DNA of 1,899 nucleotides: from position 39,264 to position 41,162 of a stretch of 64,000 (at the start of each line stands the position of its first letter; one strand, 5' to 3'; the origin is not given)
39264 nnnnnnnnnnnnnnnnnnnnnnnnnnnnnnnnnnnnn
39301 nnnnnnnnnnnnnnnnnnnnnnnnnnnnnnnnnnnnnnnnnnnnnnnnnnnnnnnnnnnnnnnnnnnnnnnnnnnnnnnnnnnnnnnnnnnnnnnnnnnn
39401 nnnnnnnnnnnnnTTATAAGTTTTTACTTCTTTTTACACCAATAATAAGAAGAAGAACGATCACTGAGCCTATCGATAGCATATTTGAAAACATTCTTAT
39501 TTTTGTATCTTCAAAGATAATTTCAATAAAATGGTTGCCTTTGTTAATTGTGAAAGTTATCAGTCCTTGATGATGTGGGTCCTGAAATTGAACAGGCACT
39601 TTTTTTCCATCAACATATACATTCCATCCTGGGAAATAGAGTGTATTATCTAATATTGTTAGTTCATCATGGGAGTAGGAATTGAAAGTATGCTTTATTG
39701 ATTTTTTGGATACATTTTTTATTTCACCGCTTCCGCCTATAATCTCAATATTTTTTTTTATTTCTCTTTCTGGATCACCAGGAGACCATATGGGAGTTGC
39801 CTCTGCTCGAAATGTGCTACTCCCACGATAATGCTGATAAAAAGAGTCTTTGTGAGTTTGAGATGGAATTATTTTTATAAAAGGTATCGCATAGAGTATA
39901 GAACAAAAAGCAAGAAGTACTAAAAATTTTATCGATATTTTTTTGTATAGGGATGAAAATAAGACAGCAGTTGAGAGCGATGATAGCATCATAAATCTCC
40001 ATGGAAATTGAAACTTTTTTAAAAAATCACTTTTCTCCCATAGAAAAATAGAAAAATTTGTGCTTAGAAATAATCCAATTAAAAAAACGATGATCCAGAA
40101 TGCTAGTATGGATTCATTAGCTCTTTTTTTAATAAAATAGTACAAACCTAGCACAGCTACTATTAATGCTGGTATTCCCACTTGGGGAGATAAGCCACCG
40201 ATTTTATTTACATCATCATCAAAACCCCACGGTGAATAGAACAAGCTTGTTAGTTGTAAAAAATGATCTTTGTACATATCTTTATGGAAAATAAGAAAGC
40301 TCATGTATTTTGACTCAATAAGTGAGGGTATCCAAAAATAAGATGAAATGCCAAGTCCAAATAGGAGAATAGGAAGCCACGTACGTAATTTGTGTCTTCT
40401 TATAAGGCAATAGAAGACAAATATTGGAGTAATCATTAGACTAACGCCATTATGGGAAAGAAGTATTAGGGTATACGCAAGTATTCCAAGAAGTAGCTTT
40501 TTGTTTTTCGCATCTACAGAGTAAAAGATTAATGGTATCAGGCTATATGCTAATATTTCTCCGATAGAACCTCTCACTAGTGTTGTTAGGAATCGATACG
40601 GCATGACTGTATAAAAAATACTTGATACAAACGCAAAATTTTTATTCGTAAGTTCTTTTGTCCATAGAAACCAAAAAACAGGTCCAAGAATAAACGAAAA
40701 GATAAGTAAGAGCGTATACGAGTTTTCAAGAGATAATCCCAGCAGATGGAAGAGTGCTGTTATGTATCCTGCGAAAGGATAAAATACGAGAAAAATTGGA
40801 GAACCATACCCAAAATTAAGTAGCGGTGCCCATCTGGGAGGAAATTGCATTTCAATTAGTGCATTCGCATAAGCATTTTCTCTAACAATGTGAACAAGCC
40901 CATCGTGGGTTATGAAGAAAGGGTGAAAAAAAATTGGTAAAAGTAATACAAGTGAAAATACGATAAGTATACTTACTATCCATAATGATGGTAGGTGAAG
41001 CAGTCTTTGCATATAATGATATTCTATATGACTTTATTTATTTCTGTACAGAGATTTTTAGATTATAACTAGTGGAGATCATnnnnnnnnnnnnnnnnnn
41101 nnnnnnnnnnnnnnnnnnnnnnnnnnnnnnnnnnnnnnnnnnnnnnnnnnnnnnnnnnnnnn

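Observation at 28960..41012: Four-member YfhO-like short paralog family (N-terminal HD.., C-terminal YxPGW..VDG), one copy inverted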

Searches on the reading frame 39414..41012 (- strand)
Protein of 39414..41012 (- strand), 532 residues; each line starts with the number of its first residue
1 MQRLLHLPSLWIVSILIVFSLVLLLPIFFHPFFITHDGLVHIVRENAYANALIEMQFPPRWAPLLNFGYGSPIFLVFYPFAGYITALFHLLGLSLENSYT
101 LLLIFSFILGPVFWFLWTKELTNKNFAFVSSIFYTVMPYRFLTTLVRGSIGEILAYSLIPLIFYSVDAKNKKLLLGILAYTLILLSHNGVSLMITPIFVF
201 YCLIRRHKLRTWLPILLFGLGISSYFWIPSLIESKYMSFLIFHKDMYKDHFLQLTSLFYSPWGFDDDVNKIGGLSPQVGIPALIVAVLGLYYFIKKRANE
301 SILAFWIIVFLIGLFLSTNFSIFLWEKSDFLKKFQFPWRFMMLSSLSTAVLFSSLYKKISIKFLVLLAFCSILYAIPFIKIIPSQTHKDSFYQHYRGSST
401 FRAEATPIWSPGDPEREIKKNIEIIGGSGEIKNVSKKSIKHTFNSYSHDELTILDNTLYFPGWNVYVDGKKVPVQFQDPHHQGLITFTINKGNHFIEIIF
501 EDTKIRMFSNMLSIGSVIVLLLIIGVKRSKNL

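Call 5: search_protein_families(library=pfam, proteins=[window:39414-41012:-], max_evalue=0.1)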
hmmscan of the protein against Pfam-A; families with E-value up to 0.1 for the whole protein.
window:39414-41012:- (532 aa): 1 family
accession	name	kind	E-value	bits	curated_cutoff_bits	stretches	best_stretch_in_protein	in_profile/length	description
PF10131.15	PTPS_related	-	9.9e-10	37.9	26.4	1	77-386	3-314/621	6-pyruvoyl-tetrahydropterin synthase related domain; membrane protein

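Call 6: search_protein_families(library=ncbifam, proteins=[window:39414-41012:-], max_evalue=0.1)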
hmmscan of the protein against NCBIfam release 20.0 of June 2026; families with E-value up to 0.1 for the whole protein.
window:39414-41012:- (532 aa): 2 families
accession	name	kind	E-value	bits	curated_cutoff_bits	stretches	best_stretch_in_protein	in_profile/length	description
NF010694.0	PRK14094.1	equivalog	0.052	13.3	104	0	309-319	20-30/50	photosystem II reaction center protein PsbM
NF045730.1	VlpC_Nterm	exception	0.068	13.4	160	0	360-401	7-48/87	variant surface lipoprotein VlpC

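Call 9: find_homologous_proteins(query=window:39414-41012:-, max_evalue=0.00001)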
Query window:39414-41012:- (532 aa): 354 proteins with E <= 0.00001 among 8000 candidates; the best 120 are listed.
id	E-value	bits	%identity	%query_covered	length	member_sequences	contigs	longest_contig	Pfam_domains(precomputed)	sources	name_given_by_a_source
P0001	0.0e+0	1185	100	100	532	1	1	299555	PF10131.16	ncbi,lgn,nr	ncbi:MAG: hypothetical protein HZC02_04390 [Candidatus Levybacteria bacterium]|nr:hypothetical prote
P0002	1.3e-222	758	60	100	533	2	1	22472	PF10131.16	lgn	-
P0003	4.6e-175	601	52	93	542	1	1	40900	PF10131.16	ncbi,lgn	-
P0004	5.6e-175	601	53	94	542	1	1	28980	PF10131.16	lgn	-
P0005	4.7e-170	585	50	94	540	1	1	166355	-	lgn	-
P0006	3.3e-169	582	51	95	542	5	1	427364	PF10131.16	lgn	-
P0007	4.9e-154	532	45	93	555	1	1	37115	-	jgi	jgi:hypothetical protein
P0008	1.0e-146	508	46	98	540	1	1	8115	PF10131.16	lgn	-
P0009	3.4e-146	506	45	93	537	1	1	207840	PF10131.16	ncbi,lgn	-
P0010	2.2e-145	504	46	91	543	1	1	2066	PF10131.16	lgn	-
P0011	6.0e-144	499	44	94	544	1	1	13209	PF09586.17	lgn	-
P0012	9.6e-139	482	44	93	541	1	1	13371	PF10131.16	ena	-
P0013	3.1e-138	480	43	94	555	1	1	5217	-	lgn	-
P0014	9.0e-133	462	43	96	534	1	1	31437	PF10131.16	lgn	-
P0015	3.8e-132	460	41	100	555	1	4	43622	PF10131.16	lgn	-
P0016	4.9e-130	453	40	94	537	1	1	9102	PF10131.16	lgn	-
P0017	4.6e-129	450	40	94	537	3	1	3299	PF10131.16,PF09586.17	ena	-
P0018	1.8e-128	448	42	97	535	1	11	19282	PF10131.16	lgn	-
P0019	5.8e-128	446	41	95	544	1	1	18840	PF10131.16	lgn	-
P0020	1.2e-126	442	41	99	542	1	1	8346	PF10131.16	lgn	-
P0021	7.2e-126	439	41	98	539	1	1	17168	PF10131.16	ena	-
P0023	1.4e-125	438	40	95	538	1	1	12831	PF10131.16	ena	-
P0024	1.5e-125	438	40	96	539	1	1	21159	PF10131.16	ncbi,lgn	-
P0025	3.2e-125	437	42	94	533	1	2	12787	PF10131.16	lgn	-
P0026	7.3e-124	433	39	93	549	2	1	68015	PF10131.16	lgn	-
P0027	7.3e-124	433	41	95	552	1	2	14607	PF10131.16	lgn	-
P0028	2.9e-122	427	41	93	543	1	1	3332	PF10131.16,PF13231.13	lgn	-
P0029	4.8e-121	423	40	96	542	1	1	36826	PF10131.16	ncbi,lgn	-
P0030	1.2e-120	422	39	93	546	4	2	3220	PF10131.16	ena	-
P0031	1.2e-120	422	40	95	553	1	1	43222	PF10131.16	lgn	-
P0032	1.7e-119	418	40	95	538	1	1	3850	PF10131.16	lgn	-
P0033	3.6e-119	417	41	94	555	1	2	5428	PF10131.16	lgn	-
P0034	1.3e-118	415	39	98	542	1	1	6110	PF10131.16,PF13231.13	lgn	-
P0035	4.3e-118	413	39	95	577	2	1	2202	PF10131.16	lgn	-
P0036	9.0e-118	412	40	97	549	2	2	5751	PF10131.16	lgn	-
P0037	2.4e-117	411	39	95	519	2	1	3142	PF10131.16,PF09586.17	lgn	-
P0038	1.2e-114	402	38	98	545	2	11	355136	PF10131.16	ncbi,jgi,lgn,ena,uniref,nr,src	ncbi:hypothetical protein A3F29_00380 [Candidatus Roizmanbacteria bacterium RIFCSPHIGHO2_12_FULL_33_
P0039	1.7e-113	398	40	93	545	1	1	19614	PF10131.16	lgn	-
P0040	7.7e-109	383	38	96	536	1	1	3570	PF10131.16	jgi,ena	-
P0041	4.2e-108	381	37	94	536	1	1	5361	PF10131.16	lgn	-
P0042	4.0e-105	371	37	92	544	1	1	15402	PF10131.16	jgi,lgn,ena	-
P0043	3.4e-103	364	37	92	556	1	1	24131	PF10131.16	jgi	jgi:uncharacterized membrane protein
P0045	2.5e-96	342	38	82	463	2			PF10131.16,PF09586.17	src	-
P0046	1.1e-94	336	36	98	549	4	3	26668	PF10131.16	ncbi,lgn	-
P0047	6.8e-94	334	37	90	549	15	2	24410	PF10131.16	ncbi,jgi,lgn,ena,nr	ncbi:MAG: hypothetical protein KA477_02080 [Candidatus Levybacteria bacterium]|nr:hypothetical prote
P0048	2.3e-91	325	36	90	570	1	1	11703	PF10131.16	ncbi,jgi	jgi:uncharacterized membrane protein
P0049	3.1e-91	325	38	95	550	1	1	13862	PF10131.16,PF13231.13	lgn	-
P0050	3.0e-90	322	37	98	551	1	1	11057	PF10131.16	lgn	-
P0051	7.3e-90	320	36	93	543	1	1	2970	PF10131.16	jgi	jgi:uncharacterized membrane protein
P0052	8.4e-90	320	34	97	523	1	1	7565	PF10131.16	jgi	-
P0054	1.3e-88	316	35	96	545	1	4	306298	PF10131.16,PF13231.13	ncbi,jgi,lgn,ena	-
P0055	3.7e-88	315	36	93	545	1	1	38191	PF10131.16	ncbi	-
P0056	2.0e-87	312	35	100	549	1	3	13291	PF10131.16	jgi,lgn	-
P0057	2.9e-87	312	37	95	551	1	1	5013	PF10131.16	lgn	-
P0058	3.7e-87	311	36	95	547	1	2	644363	PF10131.16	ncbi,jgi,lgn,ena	-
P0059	9.1e-87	310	35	91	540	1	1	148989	PF10131.16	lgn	-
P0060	2.2e-86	309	35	92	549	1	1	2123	PF10131.16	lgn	-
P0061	2.2e-86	309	35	92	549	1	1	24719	PF10131.16,PF13231.13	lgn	-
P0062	3.9e-86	308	36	95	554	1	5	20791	PF10131.16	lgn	-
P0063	9.1e-86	307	36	92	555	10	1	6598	PF10131.16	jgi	-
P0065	7.5e-85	304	35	93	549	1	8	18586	PF10131.16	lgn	-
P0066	9.5e-85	303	35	100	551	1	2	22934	PF10131.16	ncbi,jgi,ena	-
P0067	2.7e-84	302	36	96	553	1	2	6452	PF10131.16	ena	-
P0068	5.7e-84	301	36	95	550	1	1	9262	PF10131.16,PF13231.13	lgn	-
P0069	6.2e-84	301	35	97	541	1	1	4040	PF10131.16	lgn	-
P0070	2.2e-83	299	35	90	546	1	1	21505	PF10131.16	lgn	-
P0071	3.2e-83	298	35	94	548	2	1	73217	PF10131.16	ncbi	-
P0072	3.6e-83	298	33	95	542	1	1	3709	PF10131.16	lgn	-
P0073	3.6e-83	298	35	94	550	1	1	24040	PF10131.16,PF13231.13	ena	-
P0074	4.5e-83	298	34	95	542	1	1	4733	PF10131.16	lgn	-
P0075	5.1e-83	298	34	93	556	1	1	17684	PF10131.16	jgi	jgi:uncharacterized membrane protein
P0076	9.2e-83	297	34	96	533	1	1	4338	PF10131.16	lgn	-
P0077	1.0e-82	297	37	90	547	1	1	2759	PF10131.16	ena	-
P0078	1.2e-82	296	34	96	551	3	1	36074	PF10131.16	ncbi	-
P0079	1.7e-82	296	36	93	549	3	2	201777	PF10131.16,PF13231.13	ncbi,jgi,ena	-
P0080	1.7e-82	296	35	95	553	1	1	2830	PF10131.16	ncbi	-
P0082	2.7e-82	295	33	97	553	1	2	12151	PF10131.16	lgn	-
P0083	4.1e-82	295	37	93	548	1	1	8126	PF10131.16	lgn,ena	-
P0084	5.6e-82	294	35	92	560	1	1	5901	PF10131.16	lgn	-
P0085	6.2e-82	294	33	96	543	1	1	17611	PF10131.16,PF13231.13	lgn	-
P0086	6.2e-82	294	34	95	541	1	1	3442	PF10131.16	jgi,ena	-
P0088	9.0e-82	294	34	97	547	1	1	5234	PF10131.16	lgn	-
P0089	1.1e-81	293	35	93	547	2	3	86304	PF10131.16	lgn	-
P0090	1.4e-81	293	34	97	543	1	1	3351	PF10131.16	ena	-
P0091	1.7e-81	293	35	92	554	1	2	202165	PF10131.16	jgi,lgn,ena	-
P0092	1.8e-81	293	34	94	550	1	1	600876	PF10131.16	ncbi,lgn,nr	ncbi:MAG: hypothetical protein HYT07_02180 [Candidatus Levybacteria bacterium]|nr:hypothetical prote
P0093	4.2e-81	291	34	91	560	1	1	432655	PF10131.16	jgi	jgi:uncharacterized membrane protein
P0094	5.2e-81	291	32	98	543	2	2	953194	PF10131.16,PF13231.13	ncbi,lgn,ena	-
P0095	1.5e-80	290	31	98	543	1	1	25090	PF10131.16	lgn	-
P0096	1.7e-80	289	34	94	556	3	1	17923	PF10131.16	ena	-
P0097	1.7e-80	289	35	96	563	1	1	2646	PF10131.16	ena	-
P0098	1.8e-80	289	33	97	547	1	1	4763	PF10131.16,PF09586.17,PF13231.13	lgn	-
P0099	1.9e-80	289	35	97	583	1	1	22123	PF10131.16,PF13231.13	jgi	jgi:hypothetical protein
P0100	2.0e-80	289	33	97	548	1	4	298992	PF10131.16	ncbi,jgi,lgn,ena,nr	ncbi:MAG TPA: 6-pyruvoyl-tetrahydropterin synthase-related protein [Patescibacteria group bacterium]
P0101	3.2e-80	289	34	93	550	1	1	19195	PF10131.16,PF09586.17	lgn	-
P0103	5.9e-80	288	34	90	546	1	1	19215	PF10131.16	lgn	-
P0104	7.0e-80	287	34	93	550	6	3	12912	PF10131.16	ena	-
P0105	1.2e-79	287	33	98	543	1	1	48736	PF10131.16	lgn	-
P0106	1.2e-79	287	34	93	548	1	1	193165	PF10131.16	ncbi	-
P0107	1.2e-79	287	35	97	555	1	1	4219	PF10131.16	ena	-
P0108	1.4e-79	286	35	95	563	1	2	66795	PF10131.16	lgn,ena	-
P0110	1.6e-79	286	33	97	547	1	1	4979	PF10131.16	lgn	-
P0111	2.3e-79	286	34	92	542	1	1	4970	PF10131.16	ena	-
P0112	2.5e-79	286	33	94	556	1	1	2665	PF10131.16,PF09586.17,PF13231.13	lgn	-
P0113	3.8e-79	285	34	94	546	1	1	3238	PF10131.16,PF02516.21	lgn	-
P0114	4.1e-79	285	34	92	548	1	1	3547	PF10131.16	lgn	-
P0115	9.0e-79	284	33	94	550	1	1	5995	PF10131.16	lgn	-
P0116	9.2e-79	284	32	94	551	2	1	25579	PF10131.16,PF13231.13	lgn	-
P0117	9.3e-79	284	34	96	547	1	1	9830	PF10131.16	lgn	-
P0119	1.4e-78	283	34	95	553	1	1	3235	PF10131.16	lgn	-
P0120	2.7e-78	282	34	96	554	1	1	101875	PF10131.16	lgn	-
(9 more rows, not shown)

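Call 12: find_encoding_contigs(protein=P0002, flank=10000, max_places=2)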
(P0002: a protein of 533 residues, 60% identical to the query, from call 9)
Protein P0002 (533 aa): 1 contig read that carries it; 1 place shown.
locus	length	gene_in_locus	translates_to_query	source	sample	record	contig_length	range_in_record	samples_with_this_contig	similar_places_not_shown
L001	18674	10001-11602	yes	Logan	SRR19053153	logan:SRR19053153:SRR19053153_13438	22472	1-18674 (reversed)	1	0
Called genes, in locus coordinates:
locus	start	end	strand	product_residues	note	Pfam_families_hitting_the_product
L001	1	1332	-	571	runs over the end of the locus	PF13231:PMT_2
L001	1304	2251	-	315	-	PF00535:Glycos_transf_2, PF10111:Glyco_tranf_2_2 (weak), PF13506:Glyco_transf_21 (faint), PF13641:Glyco_tranf_2_3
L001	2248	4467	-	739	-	PF09586:YfhO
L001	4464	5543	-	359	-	PF00534:Glycos_transf_1, PF13692:Glyco_trans_1_4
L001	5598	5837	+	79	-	PF18893:DUF5652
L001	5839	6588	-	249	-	PF00535:Glycos_transf_2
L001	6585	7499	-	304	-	PF00535:Glycos_transf_2, PF13641:Glyco_tranf_2_3 (weak), PF13632:Glyco_trans_2_3 (faint)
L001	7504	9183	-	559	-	PF02366:PMT (weak)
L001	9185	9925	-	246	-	PF13641:Glyco_tranf_2_3, PF00535:Glycos_transf_2, PF10111:Glyco_tranf_2_2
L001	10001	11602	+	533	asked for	PF10131:PTPS_related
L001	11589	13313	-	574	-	-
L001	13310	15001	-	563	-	-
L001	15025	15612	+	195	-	-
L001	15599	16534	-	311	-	PF00535:Glycos_transf_2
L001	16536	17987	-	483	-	PF01943:Polysacc_synt, PF13440:Polysacc_synt_3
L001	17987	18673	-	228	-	?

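Call 13: find_encoding_contigs(protein=P0006, flank=10000, max_places=2)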
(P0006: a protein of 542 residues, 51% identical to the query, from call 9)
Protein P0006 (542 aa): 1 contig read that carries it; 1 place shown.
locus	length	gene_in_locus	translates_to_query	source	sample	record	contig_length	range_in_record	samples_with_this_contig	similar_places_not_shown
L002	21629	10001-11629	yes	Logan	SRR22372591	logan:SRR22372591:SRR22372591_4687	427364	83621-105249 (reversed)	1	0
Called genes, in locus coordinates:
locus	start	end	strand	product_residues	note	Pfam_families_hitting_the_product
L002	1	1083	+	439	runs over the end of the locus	PF06202:GDE_C, PF22422:MGH1-like_GH (weak)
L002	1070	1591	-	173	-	-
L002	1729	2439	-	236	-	PF00072:Response_reg, PF00486:Trans_reg_C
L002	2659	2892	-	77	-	-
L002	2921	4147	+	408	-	PF00704:Glyco_hydro_18, PF03644:Glyco_hydro_85 (weak)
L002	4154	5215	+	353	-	PF00768:Peptidase_S11, PF13354:Beta-lactamase2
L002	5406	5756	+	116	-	PF00072:Response_reg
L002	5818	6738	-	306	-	PF01544:CorA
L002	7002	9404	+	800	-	PF02190:LON_substr_bdg, PF13401:AAA_22 (faint), PF00004:AAA, PF07728:AAA_5, PF22667:Lon_lid, PF05362:Lon_C, PF13541:ChlI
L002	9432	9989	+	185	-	-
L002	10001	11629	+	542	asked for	PF10131:PTPS_related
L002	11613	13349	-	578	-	-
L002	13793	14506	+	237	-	PF00535:Glycos_transf_2, PF10111:Glyco_tranf_2_2 (weak)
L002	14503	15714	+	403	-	PF26314:MptA_B_family, PF09594:GT87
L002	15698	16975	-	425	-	PF13231:PMT_2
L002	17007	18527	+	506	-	PF13231:PMT_2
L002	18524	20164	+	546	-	-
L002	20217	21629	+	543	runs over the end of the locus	PF10131:PTPS_related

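Call 15: find_related_loci(query=A2, collection=genome_contigs, flank=10000)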
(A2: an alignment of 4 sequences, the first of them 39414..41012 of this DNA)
Query A2 (532 aa) in genome_contigs; peptide patterns used: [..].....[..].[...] (x = any residue, [..] = any of these).
258 stretches matched a pattern; 221 encode a relative of the query (tblastn E <= 1e-3); the best 80 are kept; 79 distinct loci.
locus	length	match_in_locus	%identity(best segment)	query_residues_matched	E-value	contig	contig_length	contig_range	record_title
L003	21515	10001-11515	40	26-521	7e-123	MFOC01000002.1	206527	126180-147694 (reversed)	MAG: Candidatus Levybacteria bacterium RIFCSPHIGHO2_02_FULL_40_18 rifcsphigho2_02_scaffold_124, whole genome shotgun seq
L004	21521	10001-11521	40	16-514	8e-120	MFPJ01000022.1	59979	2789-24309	MAG: Candidatus Levybacteria bacterium RIFCSPLOWO2_12_FULL_39_17 rifcsplowo2_12_scaffold_319, whole genome shotgun seque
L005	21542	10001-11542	39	15-516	5e-119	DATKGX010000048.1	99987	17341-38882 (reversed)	MAG TPA_asm: Patescibacteria group bacterium isolate SMAG_U14562 k141_141557, whole genome shotgun sequence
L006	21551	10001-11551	39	18-524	3e-118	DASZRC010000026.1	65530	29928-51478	MAG TPA_asm: Patescibacteria group bacterium isolate SMAG_U6014 k141_752773, whole genome shotgun sequence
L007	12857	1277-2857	38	13-529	1e-120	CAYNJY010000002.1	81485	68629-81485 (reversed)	MAG TPA_asm: uncultured Gammaproteobacteria bacterium isolate ERP125453_co1_527 genome assembly, contig: NODE_155_length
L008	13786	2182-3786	36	1-524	7e-98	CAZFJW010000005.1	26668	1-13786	MAG TPA_asm: uncultured Gammaproteobacteria bacterium isolate SRP342105_co1_31 genome assembly, contig: NODE_2355_length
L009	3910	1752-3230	35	33-519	1e-98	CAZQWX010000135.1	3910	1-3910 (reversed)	MAG TPA_asm: uncultured Gammaproteobacteria bacterium isolate SRP271791_co1_54 genome assembly, contig: k141_454100, who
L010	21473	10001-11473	36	15-520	3e-95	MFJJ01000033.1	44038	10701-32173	MAG: Candidatus Gottesmanbacteria bacterium RIFCSPHIGHO2_01_FULL_46_14 rifcsphigho2_01_scaffold_3358, whole genome shotg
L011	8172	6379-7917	33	34-530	4e-90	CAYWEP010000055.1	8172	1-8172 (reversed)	MAG TPA_asm: uncultured Gammaproteobacteria bacterium isolate SRP269290_co3_1003 genome assembly, contig: NODE_12073_len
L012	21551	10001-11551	36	34-532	1e-89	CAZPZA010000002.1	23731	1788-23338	MAG TPA_asm: uncultured Gammaproteobacteria bacterium isolate binchicken_co21_463 genome assembly, contig: NODE_1004_len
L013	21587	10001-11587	35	13-522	1e-89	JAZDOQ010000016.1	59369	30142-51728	MAG: Candidatus Gottesmanbacteria bacterium isolate MEGAHIT-group-0.784 k141_2556453, whole genome shotgun sequence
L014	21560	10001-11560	36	1-510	2e-89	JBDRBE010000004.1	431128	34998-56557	MAG: Candidatus Levyibacteriota bacterium isolate MEGAHIT-group-1.104 k141_1245768, whole genome shotgun sequence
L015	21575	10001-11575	35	16-526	4e-89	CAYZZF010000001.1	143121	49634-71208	MAG TPA_asm: uncultured Gammaproteobacteria bacterium isolate SRP093762_co1_95 genome assembly, contig: NODE_60_length_1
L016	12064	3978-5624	34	13-525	5e-89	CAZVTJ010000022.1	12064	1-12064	MAG TPA_asm: uncultured Gammaproteobacteria bacterium isolate binchicken_co22_151 genome assembly, contig: NODE_5462_len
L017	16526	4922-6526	33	10-528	5e-87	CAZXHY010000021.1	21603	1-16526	MAG TPA_asm: uncultured Gammaproteobacteria bacterium isolate ERP113451_co3_13 genome assembly, contig: NODE_1778_length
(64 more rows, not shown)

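Call 24: search_solved_structures(query=A3, max_evalue=1)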
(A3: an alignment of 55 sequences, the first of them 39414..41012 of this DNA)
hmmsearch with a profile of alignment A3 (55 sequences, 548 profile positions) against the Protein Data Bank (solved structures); distinct sequences matched with E-value up to 1: 0.
